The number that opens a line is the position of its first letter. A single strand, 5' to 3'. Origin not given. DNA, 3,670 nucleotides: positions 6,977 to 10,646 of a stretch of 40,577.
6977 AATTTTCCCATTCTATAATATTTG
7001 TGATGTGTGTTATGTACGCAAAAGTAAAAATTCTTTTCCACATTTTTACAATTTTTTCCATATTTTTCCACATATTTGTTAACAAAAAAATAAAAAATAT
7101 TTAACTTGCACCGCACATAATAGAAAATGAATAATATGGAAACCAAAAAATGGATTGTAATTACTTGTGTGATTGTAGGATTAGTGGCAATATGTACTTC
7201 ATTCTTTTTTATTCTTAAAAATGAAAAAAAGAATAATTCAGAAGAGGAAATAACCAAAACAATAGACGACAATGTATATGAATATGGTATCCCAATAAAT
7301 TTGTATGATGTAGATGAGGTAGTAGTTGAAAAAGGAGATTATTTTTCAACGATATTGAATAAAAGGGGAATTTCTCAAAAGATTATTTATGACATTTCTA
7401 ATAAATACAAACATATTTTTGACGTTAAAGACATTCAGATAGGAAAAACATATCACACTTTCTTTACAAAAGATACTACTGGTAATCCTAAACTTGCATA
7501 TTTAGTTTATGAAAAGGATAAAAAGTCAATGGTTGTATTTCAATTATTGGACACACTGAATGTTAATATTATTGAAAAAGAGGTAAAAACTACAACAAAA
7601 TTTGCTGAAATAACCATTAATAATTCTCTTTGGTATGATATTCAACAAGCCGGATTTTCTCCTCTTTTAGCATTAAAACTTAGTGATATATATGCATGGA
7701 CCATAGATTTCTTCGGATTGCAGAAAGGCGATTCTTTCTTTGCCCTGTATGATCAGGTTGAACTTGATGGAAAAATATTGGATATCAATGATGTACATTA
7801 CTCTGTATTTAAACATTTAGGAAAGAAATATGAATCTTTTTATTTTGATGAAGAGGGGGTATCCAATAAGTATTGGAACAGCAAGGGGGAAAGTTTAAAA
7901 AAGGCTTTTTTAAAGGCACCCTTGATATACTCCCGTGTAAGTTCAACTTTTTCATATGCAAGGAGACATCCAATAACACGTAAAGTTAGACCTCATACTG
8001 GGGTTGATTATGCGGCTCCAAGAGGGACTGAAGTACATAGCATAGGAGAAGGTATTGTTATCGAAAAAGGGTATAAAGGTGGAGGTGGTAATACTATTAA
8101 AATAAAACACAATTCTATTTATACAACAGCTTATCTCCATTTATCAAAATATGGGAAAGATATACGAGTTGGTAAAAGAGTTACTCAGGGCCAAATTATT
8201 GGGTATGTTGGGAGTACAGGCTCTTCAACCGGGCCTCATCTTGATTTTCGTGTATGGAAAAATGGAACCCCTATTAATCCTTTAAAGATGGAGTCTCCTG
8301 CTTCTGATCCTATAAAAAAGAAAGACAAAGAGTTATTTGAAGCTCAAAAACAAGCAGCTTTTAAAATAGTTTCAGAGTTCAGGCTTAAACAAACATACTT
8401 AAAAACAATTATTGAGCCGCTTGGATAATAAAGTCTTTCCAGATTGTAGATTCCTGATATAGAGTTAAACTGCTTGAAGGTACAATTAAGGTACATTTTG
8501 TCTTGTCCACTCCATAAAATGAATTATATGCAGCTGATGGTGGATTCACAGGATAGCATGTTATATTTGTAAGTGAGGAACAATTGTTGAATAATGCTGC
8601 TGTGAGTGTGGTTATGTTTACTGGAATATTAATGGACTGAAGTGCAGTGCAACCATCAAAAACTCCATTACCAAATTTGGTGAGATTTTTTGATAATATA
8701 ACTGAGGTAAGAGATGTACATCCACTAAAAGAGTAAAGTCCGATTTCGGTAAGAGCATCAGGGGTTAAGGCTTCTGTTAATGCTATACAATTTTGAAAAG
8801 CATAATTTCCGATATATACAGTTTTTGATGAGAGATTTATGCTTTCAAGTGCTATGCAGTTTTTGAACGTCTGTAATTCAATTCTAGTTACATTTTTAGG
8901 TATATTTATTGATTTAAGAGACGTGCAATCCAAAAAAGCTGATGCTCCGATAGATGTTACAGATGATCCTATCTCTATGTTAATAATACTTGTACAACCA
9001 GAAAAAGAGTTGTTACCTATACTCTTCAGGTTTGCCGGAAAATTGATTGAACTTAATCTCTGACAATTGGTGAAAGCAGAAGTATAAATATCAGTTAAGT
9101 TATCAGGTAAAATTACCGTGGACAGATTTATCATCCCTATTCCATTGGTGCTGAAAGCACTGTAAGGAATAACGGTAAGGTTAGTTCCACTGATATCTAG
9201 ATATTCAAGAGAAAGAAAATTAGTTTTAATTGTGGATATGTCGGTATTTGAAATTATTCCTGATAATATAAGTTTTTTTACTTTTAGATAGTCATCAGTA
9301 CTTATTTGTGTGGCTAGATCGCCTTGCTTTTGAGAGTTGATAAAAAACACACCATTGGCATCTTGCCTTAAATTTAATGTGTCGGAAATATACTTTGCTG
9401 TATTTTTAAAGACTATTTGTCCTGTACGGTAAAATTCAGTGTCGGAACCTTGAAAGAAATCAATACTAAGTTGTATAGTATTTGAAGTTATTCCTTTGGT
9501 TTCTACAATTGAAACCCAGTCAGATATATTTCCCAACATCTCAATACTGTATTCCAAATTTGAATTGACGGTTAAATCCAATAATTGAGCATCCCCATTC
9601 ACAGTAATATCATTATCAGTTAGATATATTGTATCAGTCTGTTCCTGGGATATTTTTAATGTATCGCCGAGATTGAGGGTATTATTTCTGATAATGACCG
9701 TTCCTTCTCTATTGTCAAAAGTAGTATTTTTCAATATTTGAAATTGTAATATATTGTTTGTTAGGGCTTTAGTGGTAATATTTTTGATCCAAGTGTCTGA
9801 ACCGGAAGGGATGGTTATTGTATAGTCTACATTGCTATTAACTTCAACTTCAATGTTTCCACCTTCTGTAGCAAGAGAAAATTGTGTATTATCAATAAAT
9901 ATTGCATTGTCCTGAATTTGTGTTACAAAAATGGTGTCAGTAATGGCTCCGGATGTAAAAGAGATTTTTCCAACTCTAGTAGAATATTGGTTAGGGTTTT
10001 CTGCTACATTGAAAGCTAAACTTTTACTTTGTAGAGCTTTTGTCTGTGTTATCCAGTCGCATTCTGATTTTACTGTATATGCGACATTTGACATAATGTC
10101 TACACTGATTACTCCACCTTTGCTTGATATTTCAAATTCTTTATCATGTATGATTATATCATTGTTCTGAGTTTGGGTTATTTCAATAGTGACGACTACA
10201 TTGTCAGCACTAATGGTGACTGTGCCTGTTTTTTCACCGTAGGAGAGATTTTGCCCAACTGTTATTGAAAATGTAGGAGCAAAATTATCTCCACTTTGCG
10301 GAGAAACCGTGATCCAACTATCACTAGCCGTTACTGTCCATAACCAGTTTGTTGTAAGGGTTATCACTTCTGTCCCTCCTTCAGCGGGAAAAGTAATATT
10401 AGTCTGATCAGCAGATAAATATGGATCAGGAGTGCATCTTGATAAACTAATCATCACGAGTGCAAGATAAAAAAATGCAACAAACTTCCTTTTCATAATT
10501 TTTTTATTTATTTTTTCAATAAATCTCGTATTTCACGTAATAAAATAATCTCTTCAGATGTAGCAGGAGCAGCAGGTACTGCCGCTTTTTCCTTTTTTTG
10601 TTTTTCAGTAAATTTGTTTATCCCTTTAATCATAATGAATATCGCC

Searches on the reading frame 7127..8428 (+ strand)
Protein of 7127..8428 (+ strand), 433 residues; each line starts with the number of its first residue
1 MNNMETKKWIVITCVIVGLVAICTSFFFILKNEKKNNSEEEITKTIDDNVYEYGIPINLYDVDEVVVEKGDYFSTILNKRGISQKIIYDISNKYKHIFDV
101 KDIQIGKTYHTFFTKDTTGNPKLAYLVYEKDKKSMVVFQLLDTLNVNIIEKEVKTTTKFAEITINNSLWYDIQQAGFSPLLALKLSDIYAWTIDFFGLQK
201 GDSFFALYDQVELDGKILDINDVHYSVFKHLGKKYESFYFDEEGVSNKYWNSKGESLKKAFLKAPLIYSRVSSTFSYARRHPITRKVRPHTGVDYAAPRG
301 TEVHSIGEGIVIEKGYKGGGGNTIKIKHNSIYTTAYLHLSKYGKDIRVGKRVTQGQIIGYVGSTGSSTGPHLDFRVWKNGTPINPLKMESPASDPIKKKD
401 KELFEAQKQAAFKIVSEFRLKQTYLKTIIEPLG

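Call 73: search_protein_families(library=pfam, proteins=[window:7127-8428:+], max_evalue=0.00001)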
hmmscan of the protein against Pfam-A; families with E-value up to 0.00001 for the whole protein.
window:7127-8428:+ (433 aa): 2 families
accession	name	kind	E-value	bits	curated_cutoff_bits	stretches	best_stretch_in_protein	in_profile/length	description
PF01551.29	Peptidase_M23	-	4.8e-31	107.2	28.7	1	289-385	2-96/96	Peptidase family M23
PF19425.4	Csd3_N2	-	9.9e-08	32.4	27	1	162-276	11-121/122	Csd3 second domain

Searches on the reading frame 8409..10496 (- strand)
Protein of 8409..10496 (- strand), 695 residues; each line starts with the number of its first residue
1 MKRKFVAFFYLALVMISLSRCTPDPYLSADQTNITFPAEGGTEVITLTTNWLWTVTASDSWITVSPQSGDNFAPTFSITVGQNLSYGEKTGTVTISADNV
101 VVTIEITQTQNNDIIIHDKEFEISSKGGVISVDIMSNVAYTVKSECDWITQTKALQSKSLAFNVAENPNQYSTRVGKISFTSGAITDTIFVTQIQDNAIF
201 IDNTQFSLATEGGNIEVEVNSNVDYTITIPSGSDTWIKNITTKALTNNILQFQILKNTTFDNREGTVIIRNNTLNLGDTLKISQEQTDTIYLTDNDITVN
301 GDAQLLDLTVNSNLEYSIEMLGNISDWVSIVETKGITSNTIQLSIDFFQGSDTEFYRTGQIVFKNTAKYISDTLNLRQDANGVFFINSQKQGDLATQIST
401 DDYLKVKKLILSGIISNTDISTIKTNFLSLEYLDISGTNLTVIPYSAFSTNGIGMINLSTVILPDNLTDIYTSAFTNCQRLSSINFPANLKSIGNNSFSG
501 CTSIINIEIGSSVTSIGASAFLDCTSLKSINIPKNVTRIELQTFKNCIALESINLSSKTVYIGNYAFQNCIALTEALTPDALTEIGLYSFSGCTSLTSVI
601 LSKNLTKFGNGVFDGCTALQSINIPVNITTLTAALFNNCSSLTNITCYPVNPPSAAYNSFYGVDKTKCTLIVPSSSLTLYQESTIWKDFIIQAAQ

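Call 73: search_protein_families(library=pfam, proteins=[window:8409-10496:-], max_evalue=0.00001)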
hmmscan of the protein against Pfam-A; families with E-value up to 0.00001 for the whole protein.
window:8409-10496:- (695 aa): 4 families
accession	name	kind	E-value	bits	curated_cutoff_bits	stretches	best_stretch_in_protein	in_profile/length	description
PF13306.12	LRR_5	-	1.6e-52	177.1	27.7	2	455-573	11-126/127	BspA type Leucine rich repeat region (6 copies)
PF13004.13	BACON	-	4.4e-20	71.9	25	2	51-108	1-60/61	Putative binding domain, N-terminal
PF19190.6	BACON_2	-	5.5e-17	61.9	25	2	27-110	2-93/94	Viral BACON domain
PF13855.12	LRR_8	-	4.1e-16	58.9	27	0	581-624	12-56/61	Leucine rich repeat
